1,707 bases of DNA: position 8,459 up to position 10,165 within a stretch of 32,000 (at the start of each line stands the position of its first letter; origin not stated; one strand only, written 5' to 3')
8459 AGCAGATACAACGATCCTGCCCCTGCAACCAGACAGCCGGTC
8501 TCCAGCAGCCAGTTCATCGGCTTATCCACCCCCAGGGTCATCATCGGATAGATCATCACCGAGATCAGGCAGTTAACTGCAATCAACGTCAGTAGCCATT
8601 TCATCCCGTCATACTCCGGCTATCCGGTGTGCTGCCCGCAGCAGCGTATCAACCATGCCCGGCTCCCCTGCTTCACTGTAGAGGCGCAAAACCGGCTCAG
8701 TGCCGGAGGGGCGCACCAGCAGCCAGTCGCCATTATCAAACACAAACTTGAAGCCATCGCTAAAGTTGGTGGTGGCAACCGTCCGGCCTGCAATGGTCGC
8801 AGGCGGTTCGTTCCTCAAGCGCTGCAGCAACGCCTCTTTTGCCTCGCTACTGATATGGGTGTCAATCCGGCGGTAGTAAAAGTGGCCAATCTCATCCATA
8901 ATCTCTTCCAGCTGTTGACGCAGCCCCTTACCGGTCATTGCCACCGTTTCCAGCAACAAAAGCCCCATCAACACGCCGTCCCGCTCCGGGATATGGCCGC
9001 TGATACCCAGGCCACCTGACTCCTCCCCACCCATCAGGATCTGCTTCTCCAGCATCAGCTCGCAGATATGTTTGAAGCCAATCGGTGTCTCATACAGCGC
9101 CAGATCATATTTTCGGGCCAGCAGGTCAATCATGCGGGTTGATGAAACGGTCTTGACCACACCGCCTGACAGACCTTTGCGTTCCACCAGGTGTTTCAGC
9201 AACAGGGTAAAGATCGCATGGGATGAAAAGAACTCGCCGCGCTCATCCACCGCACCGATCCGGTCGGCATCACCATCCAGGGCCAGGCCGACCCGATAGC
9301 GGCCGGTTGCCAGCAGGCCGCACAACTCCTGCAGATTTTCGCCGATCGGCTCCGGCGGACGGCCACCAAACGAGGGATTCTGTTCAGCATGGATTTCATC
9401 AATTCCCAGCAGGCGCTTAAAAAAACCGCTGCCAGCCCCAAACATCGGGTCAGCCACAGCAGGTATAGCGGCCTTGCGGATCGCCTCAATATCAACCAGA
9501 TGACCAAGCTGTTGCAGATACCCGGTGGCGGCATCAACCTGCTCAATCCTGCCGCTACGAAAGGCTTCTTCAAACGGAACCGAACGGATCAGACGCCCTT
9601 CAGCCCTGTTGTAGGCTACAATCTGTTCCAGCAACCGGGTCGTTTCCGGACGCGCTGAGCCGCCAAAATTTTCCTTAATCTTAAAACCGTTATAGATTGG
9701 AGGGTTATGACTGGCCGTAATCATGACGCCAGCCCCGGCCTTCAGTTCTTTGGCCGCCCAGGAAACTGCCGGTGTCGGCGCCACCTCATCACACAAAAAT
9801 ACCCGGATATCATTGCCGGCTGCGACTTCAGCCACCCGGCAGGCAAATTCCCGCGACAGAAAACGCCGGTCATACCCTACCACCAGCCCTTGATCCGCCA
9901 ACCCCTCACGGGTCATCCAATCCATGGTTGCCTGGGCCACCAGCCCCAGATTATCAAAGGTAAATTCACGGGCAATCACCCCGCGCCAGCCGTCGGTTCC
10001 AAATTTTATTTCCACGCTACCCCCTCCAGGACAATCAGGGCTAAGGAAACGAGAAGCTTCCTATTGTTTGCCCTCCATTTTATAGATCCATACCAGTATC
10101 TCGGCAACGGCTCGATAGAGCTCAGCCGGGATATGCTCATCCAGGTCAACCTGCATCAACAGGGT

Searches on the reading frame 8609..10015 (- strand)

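Call 21: search_protein_families(library=ncbifam, proteins=[window:8609-10015:-], max_evalue=0.00001)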
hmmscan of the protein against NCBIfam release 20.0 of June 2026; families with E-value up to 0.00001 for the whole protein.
window:8609-10015:- (468 aa): 7 families
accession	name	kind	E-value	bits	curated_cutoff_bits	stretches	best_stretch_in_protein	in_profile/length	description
TIGR03990.1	Arch_GlmM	equivalog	6.9e-84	282.3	439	1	5-463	4-441/444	phosphoglucosamine mutase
TIGR01132.1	pgm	equivalog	7e-53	179.8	778.05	2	2-202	39-248/546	phosphoglucomutase (alpha-D-glucose-1,6-bisphosphate-dependent)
TIGR01455.1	glmM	equivalog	2.8e-41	141.6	447.55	1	5-460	1-434/442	phosphoglucosamine mutase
NF005737.0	PRK07564.1-1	equivalog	7.3e-38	130.5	378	1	6-421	17-452/543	alpha-D-glucose phosphate-specific phosphoglucomutase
NF007088.0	PRK09542.1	equivalog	7.8e-35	120.7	618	1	11-460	18-447/456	phosphomannomutase/phosphoglucomutase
NF046027.1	PhglucPhmanMutPgmG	equivalog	2.2e-26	92.5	600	1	11-459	16-443/460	phosphoglucomutase/phosphomannomutase PgmG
NF011943.0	PRK15414.1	subfamily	1.8e-12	47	801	1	39-449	36-436/456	phosphomannomutase CpsG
